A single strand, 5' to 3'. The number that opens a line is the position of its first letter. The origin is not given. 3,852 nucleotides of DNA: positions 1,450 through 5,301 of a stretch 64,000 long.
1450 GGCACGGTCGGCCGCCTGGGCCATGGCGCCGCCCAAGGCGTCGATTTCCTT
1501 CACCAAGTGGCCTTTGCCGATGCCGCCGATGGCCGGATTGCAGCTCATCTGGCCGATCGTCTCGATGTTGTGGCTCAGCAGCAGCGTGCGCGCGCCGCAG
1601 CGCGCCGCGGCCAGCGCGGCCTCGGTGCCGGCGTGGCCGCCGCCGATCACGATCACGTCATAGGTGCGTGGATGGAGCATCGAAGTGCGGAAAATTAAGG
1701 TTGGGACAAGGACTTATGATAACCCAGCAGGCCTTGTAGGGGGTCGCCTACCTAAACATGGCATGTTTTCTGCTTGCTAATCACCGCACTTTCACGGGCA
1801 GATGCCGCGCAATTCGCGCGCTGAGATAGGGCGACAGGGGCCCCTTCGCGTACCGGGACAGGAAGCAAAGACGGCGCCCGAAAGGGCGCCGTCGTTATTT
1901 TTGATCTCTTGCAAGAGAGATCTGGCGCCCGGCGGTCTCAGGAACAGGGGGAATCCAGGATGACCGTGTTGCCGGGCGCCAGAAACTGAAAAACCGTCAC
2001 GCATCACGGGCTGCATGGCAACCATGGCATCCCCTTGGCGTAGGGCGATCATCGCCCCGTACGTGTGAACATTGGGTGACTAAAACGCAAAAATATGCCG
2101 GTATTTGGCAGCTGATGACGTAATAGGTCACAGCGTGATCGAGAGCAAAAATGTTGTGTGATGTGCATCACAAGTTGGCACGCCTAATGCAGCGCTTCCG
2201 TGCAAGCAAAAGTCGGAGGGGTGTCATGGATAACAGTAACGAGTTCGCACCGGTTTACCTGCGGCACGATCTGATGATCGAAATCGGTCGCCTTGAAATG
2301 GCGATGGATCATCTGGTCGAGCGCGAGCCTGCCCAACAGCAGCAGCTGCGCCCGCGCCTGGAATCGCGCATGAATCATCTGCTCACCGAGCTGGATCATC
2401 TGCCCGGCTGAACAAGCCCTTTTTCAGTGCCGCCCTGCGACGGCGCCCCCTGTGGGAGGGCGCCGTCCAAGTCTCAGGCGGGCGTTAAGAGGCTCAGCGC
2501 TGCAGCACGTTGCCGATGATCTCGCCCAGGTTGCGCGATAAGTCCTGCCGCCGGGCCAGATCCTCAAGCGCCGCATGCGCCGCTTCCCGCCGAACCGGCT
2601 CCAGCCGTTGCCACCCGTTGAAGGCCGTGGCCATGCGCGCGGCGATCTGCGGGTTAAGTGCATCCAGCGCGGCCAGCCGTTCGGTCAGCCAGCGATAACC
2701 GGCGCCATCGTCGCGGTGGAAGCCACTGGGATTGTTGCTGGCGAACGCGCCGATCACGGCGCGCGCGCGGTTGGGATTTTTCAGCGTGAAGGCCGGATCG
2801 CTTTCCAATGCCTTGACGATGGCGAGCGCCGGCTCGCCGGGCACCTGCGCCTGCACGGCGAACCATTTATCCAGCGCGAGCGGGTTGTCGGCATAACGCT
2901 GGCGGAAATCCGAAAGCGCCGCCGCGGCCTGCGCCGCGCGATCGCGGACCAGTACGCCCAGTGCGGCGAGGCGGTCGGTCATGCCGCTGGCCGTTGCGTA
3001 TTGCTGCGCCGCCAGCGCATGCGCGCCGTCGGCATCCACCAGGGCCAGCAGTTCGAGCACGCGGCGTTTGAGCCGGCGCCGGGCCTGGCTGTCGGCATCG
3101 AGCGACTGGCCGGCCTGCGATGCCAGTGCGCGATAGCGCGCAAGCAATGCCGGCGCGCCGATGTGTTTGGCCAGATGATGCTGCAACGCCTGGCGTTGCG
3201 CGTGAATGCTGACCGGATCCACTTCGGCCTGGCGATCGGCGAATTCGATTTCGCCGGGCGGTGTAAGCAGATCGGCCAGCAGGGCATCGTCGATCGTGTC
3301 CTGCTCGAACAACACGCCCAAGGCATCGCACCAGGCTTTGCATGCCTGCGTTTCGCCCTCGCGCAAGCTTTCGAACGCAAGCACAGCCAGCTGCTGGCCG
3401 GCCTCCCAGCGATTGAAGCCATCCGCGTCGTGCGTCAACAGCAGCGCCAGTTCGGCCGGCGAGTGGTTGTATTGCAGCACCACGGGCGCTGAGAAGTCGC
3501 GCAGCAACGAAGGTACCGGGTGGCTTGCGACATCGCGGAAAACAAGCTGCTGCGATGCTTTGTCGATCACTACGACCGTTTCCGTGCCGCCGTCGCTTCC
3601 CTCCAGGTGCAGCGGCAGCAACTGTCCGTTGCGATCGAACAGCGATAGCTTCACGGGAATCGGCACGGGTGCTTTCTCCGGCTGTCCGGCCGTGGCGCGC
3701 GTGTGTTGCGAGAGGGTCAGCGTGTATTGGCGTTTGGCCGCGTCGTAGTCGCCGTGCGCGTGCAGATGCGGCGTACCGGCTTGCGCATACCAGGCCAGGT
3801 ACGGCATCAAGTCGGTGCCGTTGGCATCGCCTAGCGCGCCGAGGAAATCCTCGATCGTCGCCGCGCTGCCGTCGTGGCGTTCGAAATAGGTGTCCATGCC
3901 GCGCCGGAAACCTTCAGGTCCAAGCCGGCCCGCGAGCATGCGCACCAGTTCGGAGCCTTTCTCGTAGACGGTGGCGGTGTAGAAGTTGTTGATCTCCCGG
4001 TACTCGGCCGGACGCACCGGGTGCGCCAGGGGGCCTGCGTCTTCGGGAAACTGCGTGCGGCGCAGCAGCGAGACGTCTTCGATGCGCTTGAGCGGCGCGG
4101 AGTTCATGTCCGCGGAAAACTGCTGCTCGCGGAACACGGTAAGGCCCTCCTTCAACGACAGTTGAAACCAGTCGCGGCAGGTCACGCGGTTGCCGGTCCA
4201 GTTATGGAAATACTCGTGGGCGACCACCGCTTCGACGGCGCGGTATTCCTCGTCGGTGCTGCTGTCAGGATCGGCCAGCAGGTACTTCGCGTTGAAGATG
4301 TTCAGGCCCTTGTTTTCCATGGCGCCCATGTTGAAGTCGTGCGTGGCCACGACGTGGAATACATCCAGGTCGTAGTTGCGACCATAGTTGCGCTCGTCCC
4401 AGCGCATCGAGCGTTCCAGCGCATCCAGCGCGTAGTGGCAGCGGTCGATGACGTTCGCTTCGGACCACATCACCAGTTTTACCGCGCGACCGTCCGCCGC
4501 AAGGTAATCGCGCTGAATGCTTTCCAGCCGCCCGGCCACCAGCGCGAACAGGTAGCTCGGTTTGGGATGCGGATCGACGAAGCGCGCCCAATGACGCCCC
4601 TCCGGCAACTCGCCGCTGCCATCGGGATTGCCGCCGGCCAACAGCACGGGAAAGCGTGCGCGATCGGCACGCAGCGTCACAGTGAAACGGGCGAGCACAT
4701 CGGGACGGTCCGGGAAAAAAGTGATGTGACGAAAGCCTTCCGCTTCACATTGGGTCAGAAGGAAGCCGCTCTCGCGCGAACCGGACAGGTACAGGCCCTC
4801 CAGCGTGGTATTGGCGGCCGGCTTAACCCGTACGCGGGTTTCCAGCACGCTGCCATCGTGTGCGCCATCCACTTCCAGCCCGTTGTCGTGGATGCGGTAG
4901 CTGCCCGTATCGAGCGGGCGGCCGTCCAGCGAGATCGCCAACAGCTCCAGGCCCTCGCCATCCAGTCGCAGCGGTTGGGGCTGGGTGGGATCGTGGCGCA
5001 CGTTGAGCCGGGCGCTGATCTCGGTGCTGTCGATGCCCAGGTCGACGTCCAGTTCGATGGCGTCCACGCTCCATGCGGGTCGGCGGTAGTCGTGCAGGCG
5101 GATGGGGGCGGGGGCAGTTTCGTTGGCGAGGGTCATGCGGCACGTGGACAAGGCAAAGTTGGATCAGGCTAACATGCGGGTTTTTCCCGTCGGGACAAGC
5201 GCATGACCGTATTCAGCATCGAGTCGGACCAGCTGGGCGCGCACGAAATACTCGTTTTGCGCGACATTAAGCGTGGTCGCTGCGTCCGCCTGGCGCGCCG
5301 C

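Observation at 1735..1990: Candidate Rsm/Csr-type small RNA(s) upstream of mnmG, with a GacA-box-like palindrome and a sigma54-like promoter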

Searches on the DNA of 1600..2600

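Call 3: search_rna_families(source=window, start=1600, end=2600, threshold=evalue, max_evalue=10, show_alignments=3)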
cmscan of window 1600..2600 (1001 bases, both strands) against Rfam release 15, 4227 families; matches with E-value up to 10: 11.
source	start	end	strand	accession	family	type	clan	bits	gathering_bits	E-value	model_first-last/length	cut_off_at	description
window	1787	1901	+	RF02235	asX1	Gene; sRNA;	-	23.8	70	0.39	1-115/115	no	Xanthomonadaceae sRNA asX1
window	1863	1914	-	RF02066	STnc320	Gene; sRNA;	-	23.7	50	0.074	1-55/55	no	Salmonella enterica sRNA STnc320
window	2435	2496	-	RF01066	6C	Cis-reg;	-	18.9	47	8.7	1-75/75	no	6C RNA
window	1622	1668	+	RF01839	eeev_FSE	Cis-reg; frameshift_element;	-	14.9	80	5.9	25-73/73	no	eastern equine encephalitis ribosomal frameshift element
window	2442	2478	-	RF00519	suhB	Gene; sRNA;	CL00108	14.1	41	6.1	29-62/77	no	Makes More Granules Regulator RNA (mmgR)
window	1839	1897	+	RF02791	CcsR1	Gene; sRNA;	-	13.2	65.3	3.4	1-83/83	no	Conserved CCUCCUCCC motif stress-induced RNA 1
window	1858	1905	+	RF01808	MicX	Gene; sRNA;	-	12.8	75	5.6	1-194/194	no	MicX Vibrio cholerae sRNA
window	1780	1898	+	RF01408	sraL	Gene; sRNA;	-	12.4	39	4.9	1-142/142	no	sraL Hfq binding RNA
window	2438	2475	-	RF01670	P17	Gene; sRNA;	-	12.2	45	2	245-282/282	no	Pseudomonas sRNA P17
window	1870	1893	+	RF02609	BSR0602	Gene; sRNA;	-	11.7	191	8.5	134-158/169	no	Brucella sRNA 0602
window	1863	1895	+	RF00126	ryfA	Gene; sRNA;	-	10.2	80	7.3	262-294/296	no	ryfA RNA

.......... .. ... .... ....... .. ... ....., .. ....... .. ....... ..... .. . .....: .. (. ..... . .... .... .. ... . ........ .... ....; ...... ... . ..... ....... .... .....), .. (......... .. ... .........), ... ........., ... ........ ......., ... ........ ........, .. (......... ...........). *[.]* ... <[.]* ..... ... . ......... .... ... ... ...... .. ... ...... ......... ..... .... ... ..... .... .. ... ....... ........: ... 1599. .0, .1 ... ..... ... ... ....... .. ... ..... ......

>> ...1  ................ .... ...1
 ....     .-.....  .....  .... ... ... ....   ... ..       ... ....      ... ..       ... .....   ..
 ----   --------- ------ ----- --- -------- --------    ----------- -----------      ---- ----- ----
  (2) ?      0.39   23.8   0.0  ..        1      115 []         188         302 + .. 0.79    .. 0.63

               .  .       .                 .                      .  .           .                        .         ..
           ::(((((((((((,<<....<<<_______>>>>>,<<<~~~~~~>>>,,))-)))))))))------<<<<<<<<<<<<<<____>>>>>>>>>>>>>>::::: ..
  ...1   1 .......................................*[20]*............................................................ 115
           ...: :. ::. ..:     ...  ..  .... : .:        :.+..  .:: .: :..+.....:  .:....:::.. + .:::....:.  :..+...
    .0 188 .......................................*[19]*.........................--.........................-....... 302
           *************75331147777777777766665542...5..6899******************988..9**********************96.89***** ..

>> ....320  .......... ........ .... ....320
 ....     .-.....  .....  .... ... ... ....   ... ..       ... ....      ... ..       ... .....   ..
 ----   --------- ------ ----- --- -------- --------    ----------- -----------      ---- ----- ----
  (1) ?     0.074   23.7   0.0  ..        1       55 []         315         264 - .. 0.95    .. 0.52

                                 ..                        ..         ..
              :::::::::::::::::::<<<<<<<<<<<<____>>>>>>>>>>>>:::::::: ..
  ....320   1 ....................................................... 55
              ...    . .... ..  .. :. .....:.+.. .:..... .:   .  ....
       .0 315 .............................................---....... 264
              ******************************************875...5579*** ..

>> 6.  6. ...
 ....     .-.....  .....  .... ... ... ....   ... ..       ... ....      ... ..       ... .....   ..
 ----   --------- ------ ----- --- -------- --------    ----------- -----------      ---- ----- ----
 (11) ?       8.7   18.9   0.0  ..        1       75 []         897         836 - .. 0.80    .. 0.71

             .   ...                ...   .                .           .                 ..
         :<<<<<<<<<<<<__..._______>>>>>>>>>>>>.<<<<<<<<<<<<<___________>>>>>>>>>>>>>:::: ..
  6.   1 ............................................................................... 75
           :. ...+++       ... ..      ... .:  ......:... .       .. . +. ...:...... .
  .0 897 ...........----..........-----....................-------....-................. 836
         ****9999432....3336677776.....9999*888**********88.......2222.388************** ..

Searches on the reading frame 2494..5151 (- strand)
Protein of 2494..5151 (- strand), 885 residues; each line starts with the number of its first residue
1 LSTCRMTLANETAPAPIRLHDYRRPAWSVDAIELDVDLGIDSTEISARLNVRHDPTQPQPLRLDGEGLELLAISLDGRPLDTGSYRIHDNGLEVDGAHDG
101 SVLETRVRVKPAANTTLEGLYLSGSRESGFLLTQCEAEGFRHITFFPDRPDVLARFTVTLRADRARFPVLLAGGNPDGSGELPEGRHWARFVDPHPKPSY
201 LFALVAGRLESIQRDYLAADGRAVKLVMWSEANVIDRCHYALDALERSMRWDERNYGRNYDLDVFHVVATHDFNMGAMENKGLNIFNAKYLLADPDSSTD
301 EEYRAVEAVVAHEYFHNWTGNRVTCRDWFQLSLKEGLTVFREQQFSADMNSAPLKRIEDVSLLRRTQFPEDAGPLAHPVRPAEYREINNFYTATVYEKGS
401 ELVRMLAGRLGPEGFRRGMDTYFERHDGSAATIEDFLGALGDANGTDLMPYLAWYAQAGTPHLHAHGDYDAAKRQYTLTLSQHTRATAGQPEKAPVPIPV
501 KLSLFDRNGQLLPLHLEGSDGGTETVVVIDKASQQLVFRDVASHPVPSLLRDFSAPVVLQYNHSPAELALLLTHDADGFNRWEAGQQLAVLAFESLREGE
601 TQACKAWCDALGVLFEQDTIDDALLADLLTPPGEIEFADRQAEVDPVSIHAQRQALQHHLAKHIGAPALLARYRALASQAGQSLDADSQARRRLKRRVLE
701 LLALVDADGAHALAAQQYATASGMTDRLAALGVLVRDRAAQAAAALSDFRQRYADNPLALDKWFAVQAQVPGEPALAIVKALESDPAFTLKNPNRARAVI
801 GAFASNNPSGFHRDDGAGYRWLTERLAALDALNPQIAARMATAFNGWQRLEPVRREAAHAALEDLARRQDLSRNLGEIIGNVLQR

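Call 55: search_protein_families(library=pfam, proteins=[window:2494-5151:-], max_evalue=0.01)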
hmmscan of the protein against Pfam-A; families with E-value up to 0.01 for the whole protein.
window:2494-5151:- (885 aa): 5 families
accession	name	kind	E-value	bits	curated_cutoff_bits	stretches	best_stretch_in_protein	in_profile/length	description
PF17432.8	DUF3458_C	-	7.6e-100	334.8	24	1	566-883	2-319/320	Domain of unknown function (DUF3458_C) ARM repeats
PF01433.26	Peptidase_M1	-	4.4e-54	183.8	27.7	1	240-448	1-211/218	Peptidase family M1 domain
PF11940.14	DUF3458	-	8.4e-31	106.7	28.6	1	459-562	1-95/95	Domain of unknown function (DUF3458) Ig-like fold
PF17900.6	Peptidase_M1_N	-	3e-10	40.9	25.8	1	114-201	97-186/186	Peptidase M1 N-terminal domain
PF23493.1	CysS_C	-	0.0065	17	23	1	710-739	16-45/51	Cysteinyl-tRNA ligase anticodon binding domain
